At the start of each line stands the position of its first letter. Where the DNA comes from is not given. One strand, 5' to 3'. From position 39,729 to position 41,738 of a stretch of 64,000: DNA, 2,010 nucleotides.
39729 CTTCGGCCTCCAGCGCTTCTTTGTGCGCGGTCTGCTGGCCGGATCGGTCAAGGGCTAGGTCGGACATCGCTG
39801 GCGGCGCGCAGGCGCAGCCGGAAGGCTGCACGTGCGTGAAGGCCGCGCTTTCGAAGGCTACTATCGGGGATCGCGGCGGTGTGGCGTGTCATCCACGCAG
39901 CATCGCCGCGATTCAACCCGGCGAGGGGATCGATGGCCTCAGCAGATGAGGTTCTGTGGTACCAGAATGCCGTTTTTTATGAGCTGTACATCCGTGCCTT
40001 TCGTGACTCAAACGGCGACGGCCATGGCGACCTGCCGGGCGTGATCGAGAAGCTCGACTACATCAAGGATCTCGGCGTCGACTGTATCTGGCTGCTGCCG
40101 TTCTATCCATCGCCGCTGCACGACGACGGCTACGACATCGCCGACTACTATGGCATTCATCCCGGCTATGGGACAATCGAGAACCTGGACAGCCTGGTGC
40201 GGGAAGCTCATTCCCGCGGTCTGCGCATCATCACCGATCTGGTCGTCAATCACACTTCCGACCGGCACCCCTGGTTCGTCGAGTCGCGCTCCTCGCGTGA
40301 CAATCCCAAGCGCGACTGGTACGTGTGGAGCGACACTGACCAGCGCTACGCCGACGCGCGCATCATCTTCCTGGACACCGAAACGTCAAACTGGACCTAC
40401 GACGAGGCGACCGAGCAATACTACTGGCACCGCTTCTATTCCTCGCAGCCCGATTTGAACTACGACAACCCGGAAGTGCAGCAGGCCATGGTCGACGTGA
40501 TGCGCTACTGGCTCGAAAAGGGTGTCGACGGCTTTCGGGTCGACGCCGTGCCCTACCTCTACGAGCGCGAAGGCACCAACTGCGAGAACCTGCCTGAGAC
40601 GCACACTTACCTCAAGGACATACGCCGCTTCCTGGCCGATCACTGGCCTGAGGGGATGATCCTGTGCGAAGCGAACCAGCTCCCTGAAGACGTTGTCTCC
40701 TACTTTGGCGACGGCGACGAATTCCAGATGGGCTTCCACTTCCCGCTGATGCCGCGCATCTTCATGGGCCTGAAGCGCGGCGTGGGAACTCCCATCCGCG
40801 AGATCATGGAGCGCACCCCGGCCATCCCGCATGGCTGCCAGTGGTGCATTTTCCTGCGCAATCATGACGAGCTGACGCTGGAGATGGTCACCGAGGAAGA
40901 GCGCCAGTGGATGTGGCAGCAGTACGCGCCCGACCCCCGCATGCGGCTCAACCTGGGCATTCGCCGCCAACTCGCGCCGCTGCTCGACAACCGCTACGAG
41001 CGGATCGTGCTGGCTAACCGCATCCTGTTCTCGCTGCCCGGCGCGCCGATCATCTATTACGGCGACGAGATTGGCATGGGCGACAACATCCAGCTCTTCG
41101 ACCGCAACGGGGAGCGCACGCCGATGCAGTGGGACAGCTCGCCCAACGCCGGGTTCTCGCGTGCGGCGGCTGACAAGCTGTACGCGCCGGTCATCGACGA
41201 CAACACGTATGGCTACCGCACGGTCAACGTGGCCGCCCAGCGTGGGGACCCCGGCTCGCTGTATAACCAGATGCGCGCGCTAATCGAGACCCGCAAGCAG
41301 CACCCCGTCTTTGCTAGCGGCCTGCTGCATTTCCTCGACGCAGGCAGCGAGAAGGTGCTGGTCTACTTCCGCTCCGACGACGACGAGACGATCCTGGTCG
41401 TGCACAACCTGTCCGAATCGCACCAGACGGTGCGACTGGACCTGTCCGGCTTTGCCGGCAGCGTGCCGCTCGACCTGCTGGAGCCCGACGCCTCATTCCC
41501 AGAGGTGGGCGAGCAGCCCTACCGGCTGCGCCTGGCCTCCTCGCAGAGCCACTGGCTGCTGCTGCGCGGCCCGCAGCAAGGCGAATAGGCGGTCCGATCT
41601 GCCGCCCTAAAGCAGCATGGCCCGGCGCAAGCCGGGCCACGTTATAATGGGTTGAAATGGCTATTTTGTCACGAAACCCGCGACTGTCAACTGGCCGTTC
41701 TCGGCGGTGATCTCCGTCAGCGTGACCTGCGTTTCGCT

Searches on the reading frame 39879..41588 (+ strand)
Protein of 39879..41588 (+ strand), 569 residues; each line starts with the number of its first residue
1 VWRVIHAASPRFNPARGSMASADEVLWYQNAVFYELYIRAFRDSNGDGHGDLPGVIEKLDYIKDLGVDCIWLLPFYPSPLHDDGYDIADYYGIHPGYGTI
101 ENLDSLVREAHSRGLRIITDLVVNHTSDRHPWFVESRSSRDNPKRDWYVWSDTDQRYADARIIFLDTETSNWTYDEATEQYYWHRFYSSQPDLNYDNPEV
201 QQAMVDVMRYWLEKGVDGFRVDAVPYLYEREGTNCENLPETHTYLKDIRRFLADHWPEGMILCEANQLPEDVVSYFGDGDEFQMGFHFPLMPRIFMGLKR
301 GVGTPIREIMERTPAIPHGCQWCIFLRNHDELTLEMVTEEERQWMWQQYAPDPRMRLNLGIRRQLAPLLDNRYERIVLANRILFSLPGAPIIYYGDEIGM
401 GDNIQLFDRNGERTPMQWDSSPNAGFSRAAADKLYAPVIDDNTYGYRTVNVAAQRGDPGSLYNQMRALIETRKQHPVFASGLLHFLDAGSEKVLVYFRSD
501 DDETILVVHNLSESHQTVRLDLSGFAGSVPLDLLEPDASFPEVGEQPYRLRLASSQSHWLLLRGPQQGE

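Call 5: search_protein_families(library=pfam, proteins=[window:39879-41588:+], max_evalue=1)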
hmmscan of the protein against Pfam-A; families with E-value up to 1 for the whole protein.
window:39879-41588:+ (569 aa): 7 families
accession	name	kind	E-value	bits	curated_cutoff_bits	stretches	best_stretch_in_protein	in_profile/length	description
PF00128.31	Alpha-amylase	-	6.4e-105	352.4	22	1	36-481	2-446/446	Alpha amylase, catalytic domain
PF16657.11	Malt_amylase_C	-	5.7e-16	58.8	27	1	481-559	1-75/75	Maltogenic Amylase, C-terminal domain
PF11941.14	DUF3459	-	8.6e-09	36.1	22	1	465-529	2-66/90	Domain of unknown function (DUF3459)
PF23915.1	SusG_C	-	4.4e-07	30.5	27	1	493-521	1-29/62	Alpha-amylase SusG C-terminal domain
PF10438.15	Cyc-maltodext_C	-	0.0037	17.7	22.2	1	493-520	10-37/76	Cyclo-malto-dextrinase C-terminal domain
PF22026.2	Alpha-amylase_C_2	-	0.019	15.8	27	1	491-552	10-70/78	Alpha-amylase C-terminal domain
PF22157.2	SupH-like_C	-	0.05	14.6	27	1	503-535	2-34/58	Sucrose hydrolase-like, C-terminal domain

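Call 31: search_protein_families(library=ncbifam, proteins=[window:39879-41588:+], max_evalue=0.001)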
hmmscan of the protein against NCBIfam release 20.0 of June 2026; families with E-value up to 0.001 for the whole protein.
window:39879-41588:+ (569 aa): 37 families (the best 25 are shown)
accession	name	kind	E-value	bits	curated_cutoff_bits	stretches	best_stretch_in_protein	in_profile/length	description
TIGR02456.1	treS_nterm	equivalog_domain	2.4e-253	841.5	678.35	1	27-562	2-538/539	maltose alpha-D-glucosyltransferase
NF051899.1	BetGalacBglAAgro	equivalog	1.7e-100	336.9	900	2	27-230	2-205/537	beta-galactosidase BglA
TIGR02403.1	trehalose_treC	equivalog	1.1e-90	304.9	799.05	2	27-233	1-203/544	alpha,alpha-phosphotrehalase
NF008183.0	PRK10933.1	subfamily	3.9e-83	280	535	2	25-229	5-207/551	alpha,alpha-phosphotrehalase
NF008051.0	PRK10785.1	equivalog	1.8e-43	148.6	568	2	50-265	176-373/607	maltodextrin glucosidase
NF041090.1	Cyc-maltodext_AglB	equivalog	8.9e-40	136.9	540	2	50-223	62-207/470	cyclomaltodextrinase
NF041321.1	Alpha-amyl_MalA_Halo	equivalog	6.4e-39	133.9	875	1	25-222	254-425/666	alpha-amylase MalA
TIGR02402.1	trehalose_TreZ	equivalog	4.5e-26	91.2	538.8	1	28-125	92-185/545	malto-oligosyltrehalose trehalohydrolase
NF011083.0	PRK14510.1-2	equivalog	3.5e-19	67.8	1322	1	50-401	220-549/1186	bifunctional glycogen debranching protein GlgX/4-alpha-glucanotransferase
NF007051.0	PRK09505.1-1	equivalog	8.2e-16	57.1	864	1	49-127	235-327/686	alpha-amylase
NF008967.0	PRK12313.1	equivalog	6.5e-15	54.5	577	2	32-126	149-245/633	1,4-alpha-glucan branching protein GlgB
NF003811.1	PRK05402.1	equivalog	1.5e-13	50.2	741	1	32-128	142-240/619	1,4-alpha-glucan branching protein GlgB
NF007058.0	PRK09505.2-3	equivalog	3.6e-13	48.5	897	1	50-126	247-337/742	alpha-amylase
TIGR02100.1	glgX_debranch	equivalog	2.5e-12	45.7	640.9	2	27-129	152-273/688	glycogen debranching protein GlgX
TIGR03852.1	sucrose_gtfA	equivalog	5.6e-12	45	334.4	1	40-255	7-223/470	sucrose phosphorylase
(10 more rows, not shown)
